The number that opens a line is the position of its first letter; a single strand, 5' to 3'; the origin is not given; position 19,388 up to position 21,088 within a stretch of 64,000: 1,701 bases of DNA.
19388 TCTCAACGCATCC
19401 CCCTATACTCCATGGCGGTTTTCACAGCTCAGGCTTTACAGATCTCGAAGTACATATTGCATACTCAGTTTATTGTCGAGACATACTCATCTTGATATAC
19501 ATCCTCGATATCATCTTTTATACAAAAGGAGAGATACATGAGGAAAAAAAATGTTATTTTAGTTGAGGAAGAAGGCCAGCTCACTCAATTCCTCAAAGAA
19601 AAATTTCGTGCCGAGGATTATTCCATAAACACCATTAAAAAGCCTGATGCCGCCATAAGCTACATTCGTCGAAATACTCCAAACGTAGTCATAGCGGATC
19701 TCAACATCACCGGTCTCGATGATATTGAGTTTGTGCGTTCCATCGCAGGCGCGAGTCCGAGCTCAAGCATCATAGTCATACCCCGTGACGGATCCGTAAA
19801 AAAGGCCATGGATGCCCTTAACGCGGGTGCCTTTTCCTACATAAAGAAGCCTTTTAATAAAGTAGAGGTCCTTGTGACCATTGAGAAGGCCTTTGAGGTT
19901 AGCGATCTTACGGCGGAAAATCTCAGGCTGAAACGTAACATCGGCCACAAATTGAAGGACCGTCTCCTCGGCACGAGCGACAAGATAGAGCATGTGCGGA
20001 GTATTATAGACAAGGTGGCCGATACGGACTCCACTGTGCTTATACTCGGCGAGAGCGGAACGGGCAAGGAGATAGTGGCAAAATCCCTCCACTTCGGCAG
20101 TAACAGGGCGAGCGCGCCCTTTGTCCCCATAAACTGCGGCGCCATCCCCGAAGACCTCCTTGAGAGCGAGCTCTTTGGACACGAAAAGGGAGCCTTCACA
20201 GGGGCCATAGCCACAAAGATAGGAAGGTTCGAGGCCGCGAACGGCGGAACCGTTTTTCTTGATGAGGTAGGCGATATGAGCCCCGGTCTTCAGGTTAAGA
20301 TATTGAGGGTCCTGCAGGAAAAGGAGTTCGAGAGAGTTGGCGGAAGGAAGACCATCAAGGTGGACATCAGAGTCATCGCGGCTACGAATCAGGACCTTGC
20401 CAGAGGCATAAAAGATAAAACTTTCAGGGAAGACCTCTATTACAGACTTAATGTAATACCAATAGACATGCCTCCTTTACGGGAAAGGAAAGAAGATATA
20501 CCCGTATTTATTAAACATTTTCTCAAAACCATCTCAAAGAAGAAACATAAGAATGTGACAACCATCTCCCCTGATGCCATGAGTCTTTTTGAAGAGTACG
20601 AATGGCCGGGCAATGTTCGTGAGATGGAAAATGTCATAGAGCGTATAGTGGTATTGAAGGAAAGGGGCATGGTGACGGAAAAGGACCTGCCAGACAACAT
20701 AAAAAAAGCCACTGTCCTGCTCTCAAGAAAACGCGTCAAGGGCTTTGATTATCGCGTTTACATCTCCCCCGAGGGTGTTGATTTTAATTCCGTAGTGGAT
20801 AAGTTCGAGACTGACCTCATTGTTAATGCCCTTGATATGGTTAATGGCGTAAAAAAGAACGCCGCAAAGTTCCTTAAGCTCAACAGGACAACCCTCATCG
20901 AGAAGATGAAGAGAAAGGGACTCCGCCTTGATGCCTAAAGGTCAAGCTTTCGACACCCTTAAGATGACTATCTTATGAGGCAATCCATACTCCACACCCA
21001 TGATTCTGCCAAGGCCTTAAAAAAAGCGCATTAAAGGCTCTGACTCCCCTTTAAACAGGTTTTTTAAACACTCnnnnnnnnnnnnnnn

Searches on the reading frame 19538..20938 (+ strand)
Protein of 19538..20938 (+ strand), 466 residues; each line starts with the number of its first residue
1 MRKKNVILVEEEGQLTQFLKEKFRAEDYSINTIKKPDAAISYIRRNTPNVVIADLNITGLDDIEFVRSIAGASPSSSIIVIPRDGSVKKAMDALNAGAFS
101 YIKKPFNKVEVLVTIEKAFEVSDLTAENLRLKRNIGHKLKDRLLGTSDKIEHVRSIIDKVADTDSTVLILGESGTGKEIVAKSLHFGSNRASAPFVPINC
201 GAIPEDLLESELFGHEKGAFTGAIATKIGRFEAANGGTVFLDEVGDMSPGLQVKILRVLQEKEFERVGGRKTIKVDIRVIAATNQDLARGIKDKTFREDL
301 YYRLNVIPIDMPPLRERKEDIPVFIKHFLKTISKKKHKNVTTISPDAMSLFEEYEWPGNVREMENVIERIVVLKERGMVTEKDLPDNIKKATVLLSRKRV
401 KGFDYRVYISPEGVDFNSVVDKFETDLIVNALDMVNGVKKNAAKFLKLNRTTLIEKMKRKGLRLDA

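Call 9: search_protein_families(library=pfam, proteins=[window:19538-20938:+])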
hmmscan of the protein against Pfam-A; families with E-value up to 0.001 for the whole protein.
window:19538-20938:+ (466 aa): 7 families
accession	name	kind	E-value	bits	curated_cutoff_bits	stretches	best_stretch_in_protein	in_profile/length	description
PF00158.32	Sigma54_activat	-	1.2e-72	243.5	20.2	1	144-309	2-167/168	Sigma-54 interaction domain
PF25601.1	AAA_lid_14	-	3.5e-27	94.5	27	1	315-391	1-77/87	AAA+ ATPase lid domain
PF14532.12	Sigma54_activ_2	-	7.4e-20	72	25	1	144-314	1-138/138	Sigma-54 interaction domain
PF00072.30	Response_reg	-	8e-17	61.8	30.2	1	6-114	1-109/111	Response regulator receiver domain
PF02954.25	HTH_8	-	4.5e-09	36.3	22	1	421-459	3-41/42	Bacterial regulatory protein, Fis family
PF07728.20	AAA_5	-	1.4e-08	35.2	22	1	167-285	2-123/139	AAA domain (dynein-related subfamily)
PF07724.20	AAA_2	-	0.0004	20.9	27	0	165-292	4-132/166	AAA domain (Cdc48 subfamily)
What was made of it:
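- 19538..20938 (+): Sigma-54-dependent response-regulator activator (REC, AAA+, Fis-type HTH), the first regulator of the flagellar cluster. Pfam (call 9).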

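Call 11: find_related_loci(query=window:19538-20935:+, collection=genome_contigs, flank=4000)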
Query window:19538-20935:+ (466 aa) in genome_contigs; peptide patterns used: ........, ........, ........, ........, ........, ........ (x = any residue, [..] = any of these).
600 stretches matched a pattern (row limit reached: there are more); 599 encode a relative of the query (tblastn E <= 1e-3); the best 80 are kept; 80 distinct loci.
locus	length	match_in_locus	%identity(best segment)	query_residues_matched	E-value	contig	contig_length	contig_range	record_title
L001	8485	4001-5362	47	1-459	9e-140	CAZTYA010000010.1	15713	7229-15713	MAG TPA_asm: uncultured Syntrophales bacterium isolate binchicken_co27_416 genome assembly, contig: NODE_6611_length_157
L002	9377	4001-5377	47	1-463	1e-136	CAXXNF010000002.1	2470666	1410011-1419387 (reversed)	MAG: Syntrophales bacterium isolate 28f6f31c-1abc-45c3-9ff4-d3034646c4f0 genome assembly, contig: contig_2, whole genome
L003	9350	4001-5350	46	6-464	1e-128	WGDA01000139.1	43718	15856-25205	MAG: Proteobacteria bacterium isolate S145_22 k151_46504, whole genome shotgun sequence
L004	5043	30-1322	42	28-462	1e-117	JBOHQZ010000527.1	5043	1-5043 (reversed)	MAG: bacterium isolate SD8033_maxbin2.bin.2_sub NODE_6578_length_5043_cov_2.711758, whole genome shotgun sequence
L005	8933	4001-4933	54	143-462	8e-114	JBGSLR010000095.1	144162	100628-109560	MAG: Desulfobacterales bacterium isolate JTS-AC21 k141_3084378, whole genome shotgun sequence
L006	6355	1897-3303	41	2-463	2e-112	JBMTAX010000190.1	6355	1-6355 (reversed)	MAG: Myxococcota bacterium isolate LKB_V5_S17_100percent_par_LKB_V5_S17_concoct.125_sub NODE_12373_length_6355_cov_3.455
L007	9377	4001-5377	39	5-465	2e-111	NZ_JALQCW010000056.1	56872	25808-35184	Pseudomonas morbosilactucae strain MAFF 302030 302030_contig_56, whole genome shotgun sequence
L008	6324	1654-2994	41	2-462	1e-111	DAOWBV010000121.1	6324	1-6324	MAG TPA_asm: Planctomycetota bacterium isolate CSMAG_1870 CSMAG_1870_k141_360149_length_6324_cov_10.0000, whole genome s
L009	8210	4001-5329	41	6-464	3e-110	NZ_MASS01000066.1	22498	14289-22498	Desulfosporosinus sp. BG contig00066, whole genome shotgun sequence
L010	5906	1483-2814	43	6-458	2e-110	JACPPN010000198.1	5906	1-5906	MAG: Acidobacteria bacterium isolate NC_groundwater_628_Ag_B-0.1um_65_34 B_1_S1_Biohub_coassembly_k141_2489270, whole ge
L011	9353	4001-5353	41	3-462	1e-109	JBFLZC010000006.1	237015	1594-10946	MAG: Thermodesulfobacteriota bacterium isolate MAG101 MAG101_6, whole genome shotgun sequence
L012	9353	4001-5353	40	5-459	1e-109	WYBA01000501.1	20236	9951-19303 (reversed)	MAG: Myxococcales bacterium isolate PRO3 k127_739701, whole genome shotgun sequence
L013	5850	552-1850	42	6-453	2e-109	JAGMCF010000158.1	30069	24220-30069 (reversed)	MAG: Candidatus Cloacimonadota bacterium isolate RS_16_45 ZL425.bin.45.fa_158, whole genome shotgun sequence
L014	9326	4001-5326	41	1-465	3e-109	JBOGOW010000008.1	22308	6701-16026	MAG: Pyrinomonadaceae bacterium isolate SE1515_concoct.bin.35 NODE_220_length_22308_cov_0.960687, whole genome shotgun s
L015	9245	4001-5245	42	39-462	4e-109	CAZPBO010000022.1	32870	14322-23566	MAG TPA_asm: uncultured Planctomycetota bacterium isolate binchicken_co6_430 genome assembly, contig: NODE_998_length_32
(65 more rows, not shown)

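Call 15: find_encoding_contigs(protein=window:19538-20938:+, flank=3000, max_places=10)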
Protein window:19538-20938:+ (466 aa): no gene with exactly this product is on record in the collection.

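Call 16: find_homologous_proteins(query=window:19538-20935:+, max_evalue=1e-60)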
Query window:19538-20935:+ (466 aa): 7996 proteins with E <= 1e-60 among 8000 candidates; the best 120 are listed.
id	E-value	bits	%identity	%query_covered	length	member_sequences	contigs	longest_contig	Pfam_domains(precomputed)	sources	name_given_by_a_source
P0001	1.5e-298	1008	100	100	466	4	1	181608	PF00158.33,PF25601.2,PF02954.26,PF14532.13,PF07728.21,PF00072.31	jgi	-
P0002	4.5e-293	990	98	100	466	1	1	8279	PF00158.33,PF25601.2,PF02954.26,PF14532.13,PF07728.21,PF00072.31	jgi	-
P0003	1.2e-292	988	98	100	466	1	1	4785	PF00158.33,PF25601.2,PF02954.26,PF14532.13,PF07728.21,PF00072.31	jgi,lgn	-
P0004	1.0e-274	929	91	100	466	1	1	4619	PF00158.33,PF25601.2,PF02954.26,PF14532.13,PF07728.21,PF00072.31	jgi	-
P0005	7.2e-272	920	91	100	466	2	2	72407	PF00158.33,PF25601.2,PF02954.26,PF14532.13,PF07728.21,PF00072.31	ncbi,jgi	-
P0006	1.0e-268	909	89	100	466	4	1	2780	PF00158.33,PF25601.2,PF02954.26,PF14532.13,PF07728.21,PF00072.31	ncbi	-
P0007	2.4e-267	905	88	100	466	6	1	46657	PF00158.33,PF25601.2,PF02954.26,PF14532.13,PF07728.21,PF00072.31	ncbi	ncbi:MAG: sigma-54-dependent transcriptional regulator [Thermodesulfobacteriota bacterium]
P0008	1.2e-262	889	87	100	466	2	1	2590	PF00158.33,PF25601.2,PF02954.26,PF14532.13,PF07728.21,PF00072.31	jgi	-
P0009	3.5e-261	884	87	100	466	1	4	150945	PF00158.33,PF25601.2,PF02954.26,PF14532.13,PF07728.21,PF00072.31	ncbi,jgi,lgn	-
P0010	2.7e-250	849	81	100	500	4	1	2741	PF00158.33,PF25601.2,PF02954.26,PF14532.13,PF07728.21,PF00072.31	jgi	-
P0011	9.4e-249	843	82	99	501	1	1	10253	PF00158.33,PF25601.2,PF02954.26,PF14532.13,PF07728.21,PF00072.31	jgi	-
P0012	1.8e-185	635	62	99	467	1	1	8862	PF00158.33,PF25601.2,PF02954.26,PF14532.13,PF07728.21,PF00072.31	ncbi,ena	-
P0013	6.7e-179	613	61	99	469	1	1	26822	PF00158.33,PF25601.2,PF02954.26,PF14532.13,PF07728.21,PF00072.31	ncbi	-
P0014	6.9e-178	610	60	99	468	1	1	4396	PF00158.33,PF25601.2,PF02954.26,PF23198.2,PF14532.13,PF07728.21,PF00072.31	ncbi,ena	-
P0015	5.0e-171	587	58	99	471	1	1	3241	PF00158.33,PF25601.2,PF02954.26,PF14532.13,PF07728.21,PF00072.31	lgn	-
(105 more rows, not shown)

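Call 17: find_encoding_contigs(protein=P0002, flank=2500, max_places=3)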
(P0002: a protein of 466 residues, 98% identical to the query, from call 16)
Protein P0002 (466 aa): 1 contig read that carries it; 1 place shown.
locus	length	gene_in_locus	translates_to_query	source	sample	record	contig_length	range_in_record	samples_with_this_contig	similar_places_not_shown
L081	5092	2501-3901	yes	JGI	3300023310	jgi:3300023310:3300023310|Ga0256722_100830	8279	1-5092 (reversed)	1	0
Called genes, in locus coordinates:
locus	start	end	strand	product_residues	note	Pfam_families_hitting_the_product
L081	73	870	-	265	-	PF13677:MotB_plug, PF00691:OmpA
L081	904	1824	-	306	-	PF20560:MotA_N, PF01618:MotA_ExbB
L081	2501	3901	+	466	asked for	PF00072:Response_reg, PF00158:Sigma54_activat, PF14532:Sigma54_activ_2, PF07728:AAA_5, PF25601:AAA_lid_14, PF02954:HTH_8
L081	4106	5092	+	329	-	?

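Call 18: find_encoding_contigs(protein=P0004, flank=2500, max_places=3)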
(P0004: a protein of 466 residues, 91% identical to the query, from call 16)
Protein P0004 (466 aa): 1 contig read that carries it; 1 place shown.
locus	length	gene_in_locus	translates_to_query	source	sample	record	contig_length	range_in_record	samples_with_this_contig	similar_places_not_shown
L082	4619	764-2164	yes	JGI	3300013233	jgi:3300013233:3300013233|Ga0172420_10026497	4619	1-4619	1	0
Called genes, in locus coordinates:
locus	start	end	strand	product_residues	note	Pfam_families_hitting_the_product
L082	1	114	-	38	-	?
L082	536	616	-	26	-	-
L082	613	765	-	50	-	-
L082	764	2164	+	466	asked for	PF00072:Response_reg, PF00158:Sigma54_activat, PF14532:Sigma54_activ_2, PF07728:AAA_5, PF25601:AAA_lid_14, PF02954:HTH_8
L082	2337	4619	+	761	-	?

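Call 19: find_encoding_contigs(protein=P0005, flank=2500, max_places=3)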
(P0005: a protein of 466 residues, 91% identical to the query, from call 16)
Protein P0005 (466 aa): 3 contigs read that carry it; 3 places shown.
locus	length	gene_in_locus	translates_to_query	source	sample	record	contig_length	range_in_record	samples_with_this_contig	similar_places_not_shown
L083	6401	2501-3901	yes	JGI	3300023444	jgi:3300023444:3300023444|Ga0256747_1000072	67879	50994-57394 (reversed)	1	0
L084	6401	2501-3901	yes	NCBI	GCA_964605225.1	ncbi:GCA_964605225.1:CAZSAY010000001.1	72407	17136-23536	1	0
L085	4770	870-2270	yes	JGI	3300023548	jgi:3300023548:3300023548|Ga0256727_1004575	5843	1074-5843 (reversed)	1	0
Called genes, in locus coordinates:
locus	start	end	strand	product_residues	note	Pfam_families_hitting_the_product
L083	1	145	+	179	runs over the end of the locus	PF07238:PilZ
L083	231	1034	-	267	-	PF13677:MotB_plug, PF00691:OmpA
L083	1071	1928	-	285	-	PF20560:MotA_N, PF01618:MotA_ExbB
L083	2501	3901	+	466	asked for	PF00072:Response_reg, PF00158:Sigma54_activat, PF14532:Sigma54_activ_2, PF07728:AAA_5, PF25601:AAA_lid_14, PF02954:HTH_8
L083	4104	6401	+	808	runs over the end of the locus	PF00515:TPR_1 (faint), PF07719:TPR_2 (faint), PF13181:TPR_8 (faint), PF13424:TPR_12 (faint), PF13428:TPR_14 (faint), PF13432:TPR_16 (faint), PF14559:TPR_19 (faint)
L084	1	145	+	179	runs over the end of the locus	PF07238:PilZ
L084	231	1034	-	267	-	PF13677:MotB_plug, PF00691:OmpA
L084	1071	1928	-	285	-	PF20560:MotA_N, PF01618:MotA_ExbB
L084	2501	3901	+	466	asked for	PF00072:Response_reg, PF00158:Sigma54_activat, PF14532:Sigma54_activ_2, PF07728:AAA_5, PF25601:AAA_lid_14, PF02954:HTH_8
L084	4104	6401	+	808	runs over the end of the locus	PF00515:TPR_1 (faint), PF07719:TPR_2 (faint), PF13181:TPR_8 (faint), PF13424:TPR_12 (faint), PF13428:TPR_14 (faint), PF13432:TPR_16 (faint), PF14559:TPR_19 (faint)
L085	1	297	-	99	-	?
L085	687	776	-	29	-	-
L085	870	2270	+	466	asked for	PF00072:Response_reg, PF00158:Sigma54_activat, PF14532:Sigma54_activ_2, PF07728:AAA_5, PF25601:AAA_lid_14, PF02954:HTH_8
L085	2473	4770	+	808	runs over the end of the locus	PF00515:TPR_1 (faint), PF07719:TPR_2 (faint), PF13181:TPR_8 (faint), PF13424:TPR_12 (faint), PF13428:TPR_14 (faint), PF13432:TPR_16 (faint), PF14559:TPR_19 (faint)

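Call 20: find_encoding_contigs(protein=P0007, flank=2500, max_places=3)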
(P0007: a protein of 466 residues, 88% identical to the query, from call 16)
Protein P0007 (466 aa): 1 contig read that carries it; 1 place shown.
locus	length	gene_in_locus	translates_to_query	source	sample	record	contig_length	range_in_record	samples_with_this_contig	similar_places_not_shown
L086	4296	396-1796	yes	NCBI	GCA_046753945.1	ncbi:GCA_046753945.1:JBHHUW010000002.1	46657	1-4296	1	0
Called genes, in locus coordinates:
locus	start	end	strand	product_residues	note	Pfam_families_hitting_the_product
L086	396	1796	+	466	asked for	PF00072:Response_reg, PF00158:Sigma54_activat, PF14532:Sigma54_activ_2, PF07728:AAA_5, PF25601:AAA_lid_14, PF02954:HTH_8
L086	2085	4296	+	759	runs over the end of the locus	PF14559:TPR_19 (faint), PF13424:TPR_12 (faint), PF13432:TPR_16 (faint), PF07719:TPR_2 (faint), PF13174:TPR_6 (faint), PF13176:TPR_7 (faint), PF13428:TPR_14 (faint), PF12895:ANAPC3 (faint), +1 more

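Call 21: find_encoding_contigs(protein=P0009, flank=2500, max_places=4)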
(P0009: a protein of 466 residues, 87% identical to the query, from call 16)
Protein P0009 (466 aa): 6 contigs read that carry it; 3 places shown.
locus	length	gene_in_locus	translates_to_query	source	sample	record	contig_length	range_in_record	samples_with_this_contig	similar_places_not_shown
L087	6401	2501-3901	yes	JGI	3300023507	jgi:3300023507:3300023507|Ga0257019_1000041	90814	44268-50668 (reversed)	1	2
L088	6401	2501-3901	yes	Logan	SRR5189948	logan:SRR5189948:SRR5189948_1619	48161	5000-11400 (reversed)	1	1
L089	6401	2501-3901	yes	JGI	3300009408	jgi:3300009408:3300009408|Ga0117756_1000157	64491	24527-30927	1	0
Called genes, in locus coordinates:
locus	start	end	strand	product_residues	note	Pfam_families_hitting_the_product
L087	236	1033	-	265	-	PF13677:MotB_plug, PF00691:OmpA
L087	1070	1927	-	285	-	PF20560:MotA_N, PF01618:MotA_ExbB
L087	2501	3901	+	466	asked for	PF00072:Response_reg, PF00158:Sigma54_activat, PF14532:Sigma54_activ_2, PF07728:AAA_5, PF25601:AAA_lid_14, PF02954:HTH_8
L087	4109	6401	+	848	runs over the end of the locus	PF13176:TPR_7 (faint), PF13424:TPR_12 (faint), PF13428:TPR_14 (faint), PF14559:TPR_19 (faint), PF13432:TPR_16 (faint), PF07719:TPR_2 (faint), PF00515:TPR_1 (faint), PF12895:ANAPC3 (faint), +1 more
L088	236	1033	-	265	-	PF13677:MotB_plug, PF00691:OmpA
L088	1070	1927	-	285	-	PF20560:MotA_N, PF01618:MotA_ExbB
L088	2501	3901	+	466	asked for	PF00072:Response_reg, PF00158:Sigma54_activat, PF14532:Sigma54_activ_2, PF07728:AAA_5, PF25601:AAA_lid_14, PF02954:HTH_8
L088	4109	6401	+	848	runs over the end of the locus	PF13176:TPR_7 (faint), PF13424:TPR_12 (faint), PF13428:TPR_14 (faint), PF14559:TPR_19 (faint), PF13432:TPR_16 (faint), PF07719:TPR_2 (faint), PF00515:TPR_1 (faint), PF12895:ANAPC3 (faint), +1 more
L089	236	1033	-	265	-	PF13677:MotB_plug, PF00691:OmpA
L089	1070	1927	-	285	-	PF20560:MotA_N, PF01618:MotA_ExbB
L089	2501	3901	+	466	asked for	PF00072:Response_reg, PF00158:Sigma54_activat, PF14532:Sigma54_activ_2, PF07728:AAA_5, PF25601:AAA_lid_14, PF02954:HTH_8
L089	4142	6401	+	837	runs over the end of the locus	PF13176:TPR_7 (faint), PF13428:TPR_14 (faint), PF13424:TPR_12 (faint), PF14559:TPR_19 (faint), PF13432:TPR_16 (faint), PF07719:TPR_2 (faint), PF00515:TPR_1 (faint), PF12895:ANAPC3 (faint), +1 more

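Call 22: find_encoding_contigs(protein=P0011, flank=2500, max_places=3)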
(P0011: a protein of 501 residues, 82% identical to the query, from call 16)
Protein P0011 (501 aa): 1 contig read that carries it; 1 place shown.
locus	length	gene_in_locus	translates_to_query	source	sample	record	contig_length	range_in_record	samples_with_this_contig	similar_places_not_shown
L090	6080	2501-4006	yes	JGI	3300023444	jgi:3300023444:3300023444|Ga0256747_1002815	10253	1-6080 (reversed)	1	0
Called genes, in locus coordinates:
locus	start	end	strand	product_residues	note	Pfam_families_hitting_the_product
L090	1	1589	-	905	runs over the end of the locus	PF08448:PAS_4, PF13188:PAS_8 (faint), PF13426:PAS_9 (faint), PF08447:PAS_3, PF00989:PAS (weak), PF08448:PAS_4, PF07730:HisKA_3, PF02518:HATPase_c, +1 more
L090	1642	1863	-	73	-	PF14417:MEDS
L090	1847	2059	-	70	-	-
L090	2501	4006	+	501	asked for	PF00072:Response_reg, PF00158:Sigma54_activat, PF14532:Sigma54_activ_2, PF07728:AAA_5, PF25601:AAA_lid_14, PF02954:HTH_8 (weak)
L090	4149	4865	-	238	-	-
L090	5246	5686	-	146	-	-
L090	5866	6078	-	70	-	?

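Call 27: find_related_loci(query=window:19538-20935:+, collection=metagenome_contigs, flank=1500)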
Query window:19538-20935:+ (466 aa) in metagenome_contigs; peptide patterns used: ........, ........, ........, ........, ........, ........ (x = any residue, [..] = any of these).
600 stretches matched a pattern (row limit reached: there are more); 599 encode a relative of the query (tblastn E <= 1e-3); the best 80 are kept; 80 distinct loci.
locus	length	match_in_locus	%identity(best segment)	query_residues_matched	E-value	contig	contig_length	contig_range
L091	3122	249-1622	46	1-462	6e-143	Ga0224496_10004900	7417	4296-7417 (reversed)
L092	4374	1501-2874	46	1-462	2e-138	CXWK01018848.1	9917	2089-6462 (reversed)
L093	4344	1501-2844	44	4-459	8e-123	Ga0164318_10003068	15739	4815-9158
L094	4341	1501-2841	45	1-459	2e-121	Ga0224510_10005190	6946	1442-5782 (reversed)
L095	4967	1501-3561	43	5-465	6e-121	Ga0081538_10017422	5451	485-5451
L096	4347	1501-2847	44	3-462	7e-119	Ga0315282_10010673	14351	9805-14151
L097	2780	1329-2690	40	1-463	5e-123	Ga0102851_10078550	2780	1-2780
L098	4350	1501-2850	42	5-463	3e-114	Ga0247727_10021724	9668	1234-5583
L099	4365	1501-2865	43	5-461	2e-114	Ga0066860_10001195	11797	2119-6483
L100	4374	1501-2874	40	5-465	1e-111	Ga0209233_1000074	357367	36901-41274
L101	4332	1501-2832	41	1-462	1e-110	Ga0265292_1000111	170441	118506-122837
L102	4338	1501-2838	38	4-461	1e-110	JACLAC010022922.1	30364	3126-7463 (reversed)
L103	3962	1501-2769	44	28-458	1e-110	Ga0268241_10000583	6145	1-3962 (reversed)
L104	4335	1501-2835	39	1-458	6e-110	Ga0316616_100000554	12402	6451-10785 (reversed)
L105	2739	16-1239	44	49-462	3e-110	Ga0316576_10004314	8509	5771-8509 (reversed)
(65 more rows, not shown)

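Call 28: find_encoding_contigs(protein=P0001, flank=2500, max_places=4)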
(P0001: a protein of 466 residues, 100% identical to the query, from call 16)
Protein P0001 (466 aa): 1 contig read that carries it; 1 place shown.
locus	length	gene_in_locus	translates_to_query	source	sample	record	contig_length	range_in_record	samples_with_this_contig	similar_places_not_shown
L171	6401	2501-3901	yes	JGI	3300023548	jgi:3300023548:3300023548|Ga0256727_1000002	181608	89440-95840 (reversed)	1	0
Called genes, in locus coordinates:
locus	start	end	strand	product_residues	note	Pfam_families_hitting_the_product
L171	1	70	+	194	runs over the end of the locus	PF07238:PilZ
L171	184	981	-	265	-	PF13677:MotB_plug, PF00691:OmpA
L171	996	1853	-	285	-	PF20560:MotA_N, PF01618:MotA_ExbB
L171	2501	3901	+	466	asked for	PF00072:Response_reg, PF00158:Sigma54_activat, PF14532:Sigma54_activ_2, PF07728:AAA_5, PF25601:AAA_lid_14, PF02954:HTH_8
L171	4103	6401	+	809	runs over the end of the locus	PF13428:TPR_14 (faint), PF13432:TPR_16 (faint), PF00515:TPR_1 (faint), PF07719:TPR_2 (faint), PF13424:TPR_12 (faint)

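Call 29: find_encoding_contigs(protein=P0003, flank=2500, max_places=4)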
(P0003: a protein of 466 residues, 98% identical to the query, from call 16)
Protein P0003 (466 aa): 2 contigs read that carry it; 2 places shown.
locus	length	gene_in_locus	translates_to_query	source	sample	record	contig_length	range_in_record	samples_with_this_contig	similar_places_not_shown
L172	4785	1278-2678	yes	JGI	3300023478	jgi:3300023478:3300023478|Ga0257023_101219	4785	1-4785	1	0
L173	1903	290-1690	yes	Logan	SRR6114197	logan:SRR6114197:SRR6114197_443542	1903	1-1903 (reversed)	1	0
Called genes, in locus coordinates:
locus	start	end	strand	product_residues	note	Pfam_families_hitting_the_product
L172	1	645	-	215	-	?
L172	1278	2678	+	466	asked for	PF00072:Response_reg, PF00158:Sigma54_activat, PF14532:Sigma54_activ_2, PF07728:AAA_5, PF25601:AAA_lid_14, PF02954:HTH_8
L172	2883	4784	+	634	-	?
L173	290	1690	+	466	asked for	PF00072:Response_reg, PF00158:Sigma54_activat, PF14532:Sigma54_activ_2, PF07728:AAA_5, PF25601:AAA_lid_14, PF02954:HTH_8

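Call 30: find_encoding_contigs(protein=P0010, flank=2500, max_places=3)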
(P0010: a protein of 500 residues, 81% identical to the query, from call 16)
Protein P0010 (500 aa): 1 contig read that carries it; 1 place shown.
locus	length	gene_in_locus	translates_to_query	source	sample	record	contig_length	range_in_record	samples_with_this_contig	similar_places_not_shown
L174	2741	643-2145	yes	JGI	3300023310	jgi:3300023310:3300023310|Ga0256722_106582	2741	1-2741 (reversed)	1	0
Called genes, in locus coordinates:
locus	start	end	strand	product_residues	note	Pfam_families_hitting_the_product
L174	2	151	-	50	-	?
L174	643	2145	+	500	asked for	PF00072:Response_reg, PF00158:Sigma54_activat, PF14532:Sigma54_activ_2, PF07728:AAA_5 (weak), PF25601:AAA_lid_14, PF02954:HTH_8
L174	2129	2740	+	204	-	?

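Call 31: find_encoding_contigs(protein=P0013, flank=2500, max_places=3)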
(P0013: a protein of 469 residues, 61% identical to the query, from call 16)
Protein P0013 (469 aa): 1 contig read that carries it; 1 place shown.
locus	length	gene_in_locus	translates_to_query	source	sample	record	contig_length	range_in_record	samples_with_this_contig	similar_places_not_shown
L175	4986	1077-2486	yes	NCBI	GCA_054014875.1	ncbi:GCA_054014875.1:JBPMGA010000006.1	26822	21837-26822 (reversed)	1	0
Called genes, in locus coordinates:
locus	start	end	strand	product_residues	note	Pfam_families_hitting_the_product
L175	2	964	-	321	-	?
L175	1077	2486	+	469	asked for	PF00072:Response_reg, PF00158:Sigma54_activat, PF14532:Sigma54_activ_2, PF07728:AAA_5, PF25601:AAA_lid_14, PF02954:HTH_8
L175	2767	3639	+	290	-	PF00142:Fer4_NifH, PF01656:CbiA, PF02374:ArsA_ATPase (weak), PF06564:CBP_BcsQ, PF09140:MipZ (faint), PF10609:ParA, PF13614:AAA_31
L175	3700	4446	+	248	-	PF04542:Sigma70_r2, PF04539:Sigma70_r3, PF08281:Sigma70_r4_2, PF04545:Sigma70_r4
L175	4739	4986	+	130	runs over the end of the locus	PF00072:Response_reg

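Call 61: find_encoding_contigs(protein=P0006, flank=2500, max_places=3)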
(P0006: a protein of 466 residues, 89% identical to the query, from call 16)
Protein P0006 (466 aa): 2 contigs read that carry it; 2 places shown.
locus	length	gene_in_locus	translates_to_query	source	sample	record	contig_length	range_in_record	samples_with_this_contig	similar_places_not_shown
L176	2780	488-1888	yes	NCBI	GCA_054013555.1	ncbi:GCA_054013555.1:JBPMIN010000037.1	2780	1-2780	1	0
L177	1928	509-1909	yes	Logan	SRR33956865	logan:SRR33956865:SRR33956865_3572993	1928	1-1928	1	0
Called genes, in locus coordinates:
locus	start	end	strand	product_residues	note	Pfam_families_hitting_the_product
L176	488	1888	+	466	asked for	PF00072:Response_reg, PF00158:Sigma54_activat, PF14532:Sigma54_activ_2, PF07728:AAA_5, PF25601:AAA_lid_14, PF02954:HTH_8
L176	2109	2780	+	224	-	?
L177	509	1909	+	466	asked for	PF00072:Response_reg, PF00158:Sigma54_activat, PF14532:Sigma54_activ_2, PF07728:AAA_5, PF25601:AAA_lid_14, PF02954:HTH_8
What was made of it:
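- Tried and rejected: Relatives were obtained instead through the protein search and exact-protein look-ups (calls 16-22, 28-31, 61).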
